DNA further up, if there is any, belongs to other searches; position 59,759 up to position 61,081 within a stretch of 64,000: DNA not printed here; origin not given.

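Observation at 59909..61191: PqqD-like protein plus catalytically degenerate nucleotidyltransferase-like protein hard-wired between Wzc and the sugar aminotransferase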

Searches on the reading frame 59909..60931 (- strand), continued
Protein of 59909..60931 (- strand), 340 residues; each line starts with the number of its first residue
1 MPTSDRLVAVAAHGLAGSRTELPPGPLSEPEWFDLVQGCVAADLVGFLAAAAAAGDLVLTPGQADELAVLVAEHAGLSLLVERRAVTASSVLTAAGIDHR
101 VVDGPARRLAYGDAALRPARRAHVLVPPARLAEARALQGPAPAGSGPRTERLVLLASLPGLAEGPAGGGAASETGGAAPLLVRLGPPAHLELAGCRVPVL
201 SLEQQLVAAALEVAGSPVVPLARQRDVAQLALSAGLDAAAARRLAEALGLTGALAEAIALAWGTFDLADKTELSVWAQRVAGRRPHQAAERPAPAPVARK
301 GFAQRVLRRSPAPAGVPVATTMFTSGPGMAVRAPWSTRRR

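Call 42: find_encoding_contigs(protein=P0001, flank=10000, max_places=3)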
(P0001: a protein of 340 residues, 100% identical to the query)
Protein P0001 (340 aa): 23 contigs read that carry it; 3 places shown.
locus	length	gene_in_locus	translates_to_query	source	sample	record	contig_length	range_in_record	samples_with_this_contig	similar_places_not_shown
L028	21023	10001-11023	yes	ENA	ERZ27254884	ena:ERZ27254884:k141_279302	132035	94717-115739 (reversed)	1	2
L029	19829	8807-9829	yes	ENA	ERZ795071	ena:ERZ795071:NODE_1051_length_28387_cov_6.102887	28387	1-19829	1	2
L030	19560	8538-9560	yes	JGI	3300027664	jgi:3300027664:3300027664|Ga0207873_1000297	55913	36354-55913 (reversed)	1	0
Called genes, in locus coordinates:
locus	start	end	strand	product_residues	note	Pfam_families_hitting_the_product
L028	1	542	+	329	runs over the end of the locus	PF00056:Ldh_1_N, PF02866:Ldh_1_C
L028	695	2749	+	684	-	PF00884:Sulfatase, PF01663:Phosphodiest (faint)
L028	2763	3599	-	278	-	PF01149:Fapy_DNA_glyco, PF06831:H2TH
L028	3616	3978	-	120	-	PF02036:SCP2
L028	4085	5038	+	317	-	PF23213: (weak), PF23212:DUF7064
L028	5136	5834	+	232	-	PF09335:VTT_dom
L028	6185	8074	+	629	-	PF13727:CoA_binding_3, PF00106:adh_short, PF01073:3Beta_HSD, PF01370:Epimerase, PF02719:Polysacc_synt_2, PF04321:RmlD_sub_bind, PF13460:NAD_binding_10 (weak), PF16363:GDP_Man_Dehyd, +2 more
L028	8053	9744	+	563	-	PF01656:CbiA (faint), PF10609:ParA (faint), PF13614:AAA_31 (weak)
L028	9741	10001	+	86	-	-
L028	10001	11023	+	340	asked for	PF14907:NTP_transf_5 (faint)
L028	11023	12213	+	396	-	PF00155:Aminotran_1_2, PF01041:DegT_DnrJ_EryC1, PF01212:Beta_elim_lyase (weak)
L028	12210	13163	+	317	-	PF01073:3Beta_HSD, PF01370:Epimerase, PF02719:Polysacc_synt_2, PF04321:RmlD_sub_bind, PF05368:NmrA, PF13460:NAD_binding_10, PF16363:GDP_Man_Dehyd, PF07993:NAD_binding_4 (weak)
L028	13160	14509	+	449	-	PF03721:UDPG_MGDP_dh_N, PF00984:UDPG_MGDP_dh, PF03720:UDPG_MGDP_dh_C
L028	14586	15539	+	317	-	PF01073:3Beta_HSD, PF01370:Epimerase, PF02719:Polysacc_synt_2 (weak), PF04321:RmlD_sub_bind, PF13460:NAD_binding_10, PF16363:GDP_Man_Dehyd, PF07993:NAD_binding_4 (weak)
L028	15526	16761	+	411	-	PF13579:Glyco_trans_4_4, PF13439:Glyco_transf_4, PF20706:GT4-conflict, PF00534:Glycos_transf_1, PF13692:Glyco_trans_1_4, PF13524:Glyco_trans_1_2 (weak)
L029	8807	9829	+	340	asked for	PF14907:NTP_transf_5 (faint)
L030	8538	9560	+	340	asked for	PF14907:NTP_transf_5 (faint)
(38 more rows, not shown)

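Call 53: search_protein_representatives(alignment_id=A1)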
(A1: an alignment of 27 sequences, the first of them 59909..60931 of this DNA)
Query: 27 sequences, 344 profile positions. Proteins with E-value up to 0.001 (for the whole library): 1295; up to 1e-10: 590; up to 1e-30: 120. The best 150 are listed.
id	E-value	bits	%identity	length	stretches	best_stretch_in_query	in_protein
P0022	2.0e-134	464.9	-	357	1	1-343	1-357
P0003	4.4e-133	460.5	-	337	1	1-343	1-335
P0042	3.5e-132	457.5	-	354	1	1-343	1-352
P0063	1.8e-128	445.3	-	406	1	1-340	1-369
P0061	2.5e-123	428.4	-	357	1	7-343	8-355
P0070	1.8e-117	409.1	-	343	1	1-338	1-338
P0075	2.3e-116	405.5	-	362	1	4-324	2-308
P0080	7.9e-111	387.3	-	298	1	5-300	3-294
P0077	3.1e-91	322.8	-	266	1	46-298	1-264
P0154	3.0e-80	286.7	-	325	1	7-314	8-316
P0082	9.8e-78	278.5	-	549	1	1-170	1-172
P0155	3.4e-69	250.4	-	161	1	1-155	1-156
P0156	6.6e-66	239.6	-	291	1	6-299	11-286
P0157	5.4e-64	233.3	-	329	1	4-313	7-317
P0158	1.7e-63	231.7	-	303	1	6-304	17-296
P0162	7.6e-56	206.5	-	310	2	7-128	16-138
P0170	3.8e-47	177.9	-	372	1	2-315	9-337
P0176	8.3e-44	166.9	-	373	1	7-305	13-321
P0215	1.8e-37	146.1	-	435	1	2-288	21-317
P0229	1.1e-34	136.9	-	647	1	7-332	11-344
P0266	1.6e-30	123.2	-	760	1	8-314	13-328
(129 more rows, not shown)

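Call 61: find_encoding_contigs(protein=P0170, flank=8000, max_places=2)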
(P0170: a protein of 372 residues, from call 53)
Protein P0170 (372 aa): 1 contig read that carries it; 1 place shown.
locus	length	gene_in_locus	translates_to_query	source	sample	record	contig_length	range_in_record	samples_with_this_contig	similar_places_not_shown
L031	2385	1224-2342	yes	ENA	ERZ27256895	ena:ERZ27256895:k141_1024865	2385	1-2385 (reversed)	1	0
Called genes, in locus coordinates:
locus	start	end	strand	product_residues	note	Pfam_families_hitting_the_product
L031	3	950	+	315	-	?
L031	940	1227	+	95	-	PF05402:PqqD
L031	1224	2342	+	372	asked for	PF14907:NTP_transf_5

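Call 63: find_related_loci(query=A4, collection=metagenome_contigs, flank=8000)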
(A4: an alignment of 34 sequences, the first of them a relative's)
Query A4 (373 aa) in metagenome_contigs; peptide patterns used: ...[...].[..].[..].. (x = any residue, [..] = any of these).
600 stretches matched a pattern (row limit reached: there are more); 226 encode a relative of the query (tblastn E <= 1e-3); the best 80 are kept; 80 distinct loci.
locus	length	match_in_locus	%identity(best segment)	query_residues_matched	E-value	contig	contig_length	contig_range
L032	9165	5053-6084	53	19-362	1e-101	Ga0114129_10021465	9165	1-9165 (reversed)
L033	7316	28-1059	53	19-362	3e-101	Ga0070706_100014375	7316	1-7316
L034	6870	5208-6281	51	15-372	7e-94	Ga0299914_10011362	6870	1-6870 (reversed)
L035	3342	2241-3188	51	19-362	2e-93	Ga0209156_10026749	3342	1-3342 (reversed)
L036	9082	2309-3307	48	31-364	1e-90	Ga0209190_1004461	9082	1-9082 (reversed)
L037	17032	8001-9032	49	17-362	4e-89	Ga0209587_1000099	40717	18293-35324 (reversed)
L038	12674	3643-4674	54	19-362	2e-104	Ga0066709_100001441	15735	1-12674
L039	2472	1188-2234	52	3-356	1e-91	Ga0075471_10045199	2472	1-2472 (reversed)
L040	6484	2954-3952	48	31-364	9e-89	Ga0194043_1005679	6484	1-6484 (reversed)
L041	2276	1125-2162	47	15-361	4e-92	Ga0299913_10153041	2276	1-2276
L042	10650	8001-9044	48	13-361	2e-87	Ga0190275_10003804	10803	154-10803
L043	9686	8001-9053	46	8-356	2e-86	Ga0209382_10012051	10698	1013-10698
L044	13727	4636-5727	45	4-362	2e-86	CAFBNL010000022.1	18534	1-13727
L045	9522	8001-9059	47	13-363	2e-86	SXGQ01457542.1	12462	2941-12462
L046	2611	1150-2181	49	19-364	2e-88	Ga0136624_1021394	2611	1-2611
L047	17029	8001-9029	48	11-352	2e-85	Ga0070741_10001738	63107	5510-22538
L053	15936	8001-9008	51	19-356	8e-81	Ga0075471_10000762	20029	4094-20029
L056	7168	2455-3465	47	13-349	2e-79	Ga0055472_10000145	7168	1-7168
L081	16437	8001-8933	46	41-352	2e-62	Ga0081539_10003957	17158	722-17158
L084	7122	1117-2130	40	16-352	1e-59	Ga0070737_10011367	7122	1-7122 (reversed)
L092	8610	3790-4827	40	6-352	3e-57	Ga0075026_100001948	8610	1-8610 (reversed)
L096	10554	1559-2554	39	19-352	1e-55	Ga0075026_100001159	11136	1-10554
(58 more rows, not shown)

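Call 69: search_protein_families(library=pfam, alignment_id=A5, max_evalue=0.00001)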
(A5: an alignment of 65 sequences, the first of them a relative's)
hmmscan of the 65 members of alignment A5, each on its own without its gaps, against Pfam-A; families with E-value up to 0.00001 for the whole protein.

A. member 1, L032:386-1852:+ (488 aa): 2 families
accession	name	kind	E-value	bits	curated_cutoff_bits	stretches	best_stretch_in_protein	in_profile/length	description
PF00501.34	AMP-binding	-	1.8e-76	257.8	29.9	1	13-354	5-384/384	AMP-binding enzyme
PF13193.12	AMP-binding_C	-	2.6e-19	70.4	24.5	1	405-479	2-76/76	AMP-binding enzyme C-terminal domain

B. families by the number of members that match (of 65 scanned): 56 families (the first 25 are shown)
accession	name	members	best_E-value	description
PF13614.12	AAA_31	8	1.9e-10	AAA domain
PF10609.15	ParA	7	4.9e-09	NUBPL iron-transfer P-loop NTPase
PF01656.29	CbiA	7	7.5e-09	CobQ/CobB/MinD/ParA nucleotide binding domain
PF00441.29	Acyl-CoA_dh_1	4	1.1e-26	Acyl-CoA dehydrogenase, C-terminal domain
PF02770.24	Acyl-CoA_dh_M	4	3.3e-19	Acyl-CoA dehydrogenase, middle domain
PF02771.21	Acyl-CoA_dh_N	4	3.5e-16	Acyl-CoA dehydrogenase, N-terminal domain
PF09140.17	MipZ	4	6.8e-09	ATPase MipZ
PF02719.21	Polysacc_synt_2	3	2.8e-101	Polysaccharide biosynthesis protein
PF01425.27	Amidase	3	1.2e-88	Amidase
PF00378.25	ECH_1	3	1.1e-39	Enoyl-CoA hydratase/isomerase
PF04954.18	SIP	3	4e-32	Siderophore-interacting protein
PF01370.27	Epimerase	3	2.8e-29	NAD dependent epimerase/dehydratase family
PF08021.17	FAD_binding_9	3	3e-28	Siderophore-interacting FAD-binding domain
PF04321.23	RmlD_sub_bind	3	2.3e-20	RmlD substrate binding domain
PF16363.11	GDP_Man_Dehyd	3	3.4e-17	GDP-mannose 4,6 dehydratase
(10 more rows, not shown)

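Call 71: search_solved_structures(query=A4, max_evalue=10, show_alignments=2)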
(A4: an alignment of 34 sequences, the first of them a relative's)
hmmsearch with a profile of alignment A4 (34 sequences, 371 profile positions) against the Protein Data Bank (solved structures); distinct sequences matched with E-value up to 10: 4.
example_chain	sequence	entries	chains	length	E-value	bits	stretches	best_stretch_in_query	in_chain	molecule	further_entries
8zeu_C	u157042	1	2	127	0.18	13.9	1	272-331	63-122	Thymic stromal lymphopoietin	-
8qfz_A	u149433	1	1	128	0.18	13.9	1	272-331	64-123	Thymic stromal lymphopoietin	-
7ena_DQ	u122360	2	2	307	0.29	13.2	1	239-362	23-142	TFIIA-a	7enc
5uvd_A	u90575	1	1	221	1.4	11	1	91-143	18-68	Nucleotidyltransferase-like protein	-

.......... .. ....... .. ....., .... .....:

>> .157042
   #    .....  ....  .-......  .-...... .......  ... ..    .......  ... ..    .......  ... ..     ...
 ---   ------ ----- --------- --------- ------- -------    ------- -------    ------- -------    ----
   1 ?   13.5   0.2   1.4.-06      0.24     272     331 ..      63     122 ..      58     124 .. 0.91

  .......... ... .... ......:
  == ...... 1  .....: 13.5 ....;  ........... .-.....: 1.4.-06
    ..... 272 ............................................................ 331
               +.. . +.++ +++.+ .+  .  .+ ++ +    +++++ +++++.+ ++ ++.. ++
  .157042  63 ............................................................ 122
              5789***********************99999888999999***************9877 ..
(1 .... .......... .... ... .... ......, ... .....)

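Call 78: search_protein_families(library=pfam, proteins=[P0082, P0229, P0266, P0215, P0176, P0170, P0154, P0162], max_evalue=0.001)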
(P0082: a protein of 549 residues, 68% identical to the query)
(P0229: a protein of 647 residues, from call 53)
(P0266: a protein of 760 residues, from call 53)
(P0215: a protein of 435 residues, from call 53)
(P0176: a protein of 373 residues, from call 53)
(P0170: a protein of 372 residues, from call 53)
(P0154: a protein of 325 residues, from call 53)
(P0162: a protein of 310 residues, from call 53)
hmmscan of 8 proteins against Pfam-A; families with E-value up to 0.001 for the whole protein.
P0082 (549 aa): 0 families

P0229 (647 aa): 3 families
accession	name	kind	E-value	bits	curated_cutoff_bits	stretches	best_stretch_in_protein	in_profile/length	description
PF14907.12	NTP_transf_5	-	2.8e-28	99.6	31.2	1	32-271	2-241/249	Uncharacterised nucleotidyltransferase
PF13439.12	Glyco_transf_4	-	4.2e-18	66.4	28.5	1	388-544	2-168/170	Glycosyltransferase Family 4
PF13579.12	Glyco_trans_4_4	-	1.3e-12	48.8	29.7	1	389-523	2-144/158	Glycosyl transferase 4-like domain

P0266 (760 aa): 6 families
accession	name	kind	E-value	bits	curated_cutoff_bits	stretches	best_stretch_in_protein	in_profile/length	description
PF00534.26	Glycos_transf_1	-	1.2e-39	136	26.4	1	570-729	10-172/172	Glycosyl transferases group 1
PF13692.12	Glyco_trans_1_4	-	4.9e-39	134.3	27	1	575-715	1-142/142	Glycosyl transferases group 1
PF14907.12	NTP_transf_5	-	2e-27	96.8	31.2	1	35-276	3-243/249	Uncharacterised nucleotidyltransferase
PF13439.12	Glyco_transf_4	-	2.6e-18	67.1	28.5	1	399-532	2-150/170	Glycosyltransferase Family 4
PF20706.3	GT4-conflict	-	1.9e-08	34.2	26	1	512-734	143-379/385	Family 4 Glycosyltransferase in conflict systems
PF13524.12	Glyco_trans_1_2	-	0.00056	20.3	25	0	642-731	39-130/144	Glycosyl transferase-like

P0215 (435 aa): 1 family
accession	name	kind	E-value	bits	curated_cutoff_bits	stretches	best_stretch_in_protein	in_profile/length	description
PF14907.12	NTP_transf_5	-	2.2e-28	99.9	31.2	1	48-295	2-248/249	Uncharacterised nucleotidyltransferase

P0176 (373 aa): 1 family
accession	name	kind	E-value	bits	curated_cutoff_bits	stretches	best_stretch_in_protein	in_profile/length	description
PF14907.12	NTP_transf_5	-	7.9e-37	127.6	31.2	1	36-278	3-244/249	Uncharacterised nucleotidyltransferase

P0170 (372 aa): 1 family
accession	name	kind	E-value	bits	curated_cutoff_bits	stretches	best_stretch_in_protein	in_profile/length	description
PF14907.12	NTP_transf_5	-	2.6e-36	125.9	31.2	1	36-275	2-240/249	Uncharacterised nucleotidyltransferase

P0154 (325 aa): 1 family
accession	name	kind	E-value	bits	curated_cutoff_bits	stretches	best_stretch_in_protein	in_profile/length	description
PF14907.12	NTP_transf_5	-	1.2e-14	55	31.2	1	32-257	4-242/249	Uncharacterised nucleotidyltransferase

P0162 (310 aa): 1 family
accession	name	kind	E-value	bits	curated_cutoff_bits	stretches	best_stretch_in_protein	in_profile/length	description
PF14907.12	NTP_transf_5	-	5.2e-19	69.2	31.2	2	38-138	2-103/249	Uncharacterised nucleotidyltransferase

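Call 80: search_protein_families(library=ncbifam, alignment_id=A4, max_evalue=0.01)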
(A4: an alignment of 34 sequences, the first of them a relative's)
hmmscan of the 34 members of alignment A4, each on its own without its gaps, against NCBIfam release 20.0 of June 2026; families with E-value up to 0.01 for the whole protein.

A. member 1, P0176 (373 aa): 0 families

B. families by the number of members that match (of 34 scanned): 0 families

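Call 82: search_protein_families(library=pfam, alignment_id=A6, max_evalue=0.00001)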
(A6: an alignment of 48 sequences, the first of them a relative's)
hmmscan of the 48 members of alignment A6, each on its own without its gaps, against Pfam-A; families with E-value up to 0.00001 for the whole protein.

A. member 1, L032:6808-7749:- (313 aa): 3 families
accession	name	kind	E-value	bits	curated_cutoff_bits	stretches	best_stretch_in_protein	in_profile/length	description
PF00561.26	Abhydrolase_1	-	1.3e-22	81.1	25.8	1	54-297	1-245/245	alpha/beta hydrolase fold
PF12697.13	Abhydrolase_6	-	1.3e-17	65.6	26.3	1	56-300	1-214/217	Alpha/beta hydrolase family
PF12146.15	Hydrolase_4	-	1.2e-06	28.5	27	0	56-169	7-126/239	Serine aminopeptidase, S33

B. families by the number of members that match (of 48 scanned): 39 families (the first 25 are shown)
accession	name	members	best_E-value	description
PF05402.18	PqqD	9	2.5e-15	Coenzyme PQQ synthesis protein D (PqqD)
PF01041.23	DegT_DnrJ_EryC1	4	2.7e-95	DegT/DnrJ/EryC1/StrS aminotransferase family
PF00501.34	AMP-binding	3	2.8e-67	AMP-binding enzyme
PF13196.11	DUF4012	3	2e-37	Protein of unknown function (DUF4012)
PF13193.12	AMP-binding_C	3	6.8e-22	AMP-binding enzyme C-terminal domain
PF01451.26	LMWPc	3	3.9e-18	Low molecular weight phosphotyrosine protein phosphatase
PF00155.27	Aminotran_1_2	3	1.1e-10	Aminotransferase class I and II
PF01212.27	Beta_elim_lyase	3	7.2e-08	Beta-eliminating lyase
PF13577.12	SnoaL_4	2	6.8e-28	SnoaL-like domain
PF00561.26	Abhydrolase_1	2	1.3e-22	alpha/beta hydrolase fold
PF12697.13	Abhydrolase_6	2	1e-17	Alpha/beta hydrolase family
PF00866.24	Ring_hydroxyl_B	2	1.5e-07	Ring hydroxylating beta subunit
PF12146.15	Hydrolase_4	2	8.7e-07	Serine aminopeptidase, S33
PF12680.13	SnoaL_2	2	1.7e-06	SnoaL-like domain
PF01053.26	Cys_Met_Meta_PP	2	8e-06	Cys/Met metabolism PLP-dependent enzyme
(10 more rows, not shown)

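Call 84: search_protein_families(library=pfam, proteins=[L056:4742-5614:+, L096:2638-3453:+, L081:8966-9850:+, L053:10617-11516:+, L092:2504-3802:+, L096:234-1532:+, L053:9065-10624:+, L053:11513-12601:+, L084:4448-5653:+, L047:9104-10309:+], max_evalue=0.01)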
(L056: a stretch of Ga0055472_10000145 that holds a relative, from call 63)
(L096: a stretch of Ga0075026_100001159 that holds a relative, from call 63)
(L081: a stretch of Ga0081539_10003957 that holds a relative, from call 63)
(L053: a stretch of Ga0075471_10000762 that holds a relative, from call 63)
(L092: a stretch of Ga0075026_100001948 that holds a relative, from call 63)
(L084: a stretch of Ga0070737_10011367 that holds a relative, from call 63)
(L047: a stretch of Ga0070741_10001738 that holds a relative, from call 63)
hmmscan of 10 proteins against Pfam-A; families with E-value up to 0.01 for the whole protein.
L056:4742-5614:+ (290 aa): 0 families

L096:2638-3453:+ (271 aa): 0 families

L081:8966-9850:+ (294 aa): 0 families

L053:10617-11516:+ (299 aa): 0 families

L092:2504-3802:+ (432 aa): 0 families

L096:234-1532:+ (432 aa): 0 families

L053:9065-10624:+ (519 aa): 0 families

L053:11513-12601:+ (362 aa): 1 family
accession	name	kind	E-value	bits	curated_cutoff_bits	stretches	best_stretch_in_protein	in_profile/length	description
PF05402.18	PqqD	-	4.9e-10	40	23.4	1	19-82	2-67/67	Coenzyme PQQ synthesis protein D (PqqD)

L084:4448-5653:+ (401 aa): 1 family
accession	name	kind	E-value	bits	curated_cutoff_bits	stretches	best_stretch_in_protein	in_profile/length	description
PF05402.18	PqqD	-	2e-13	50.9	23.4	1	24-90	1-67/67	Coenzyme PQQ synthesis protein D (PqqD)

L047:9104-10309:+ (401 aa): 1 family
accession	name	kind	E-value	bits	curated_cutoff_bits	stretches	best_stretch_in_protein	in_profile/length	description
PF05402.18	PqqD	-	5.5e-09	36.7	23.4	1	32-88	11-67/67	Coenzyme PQQ synthesis protein D (PqqD)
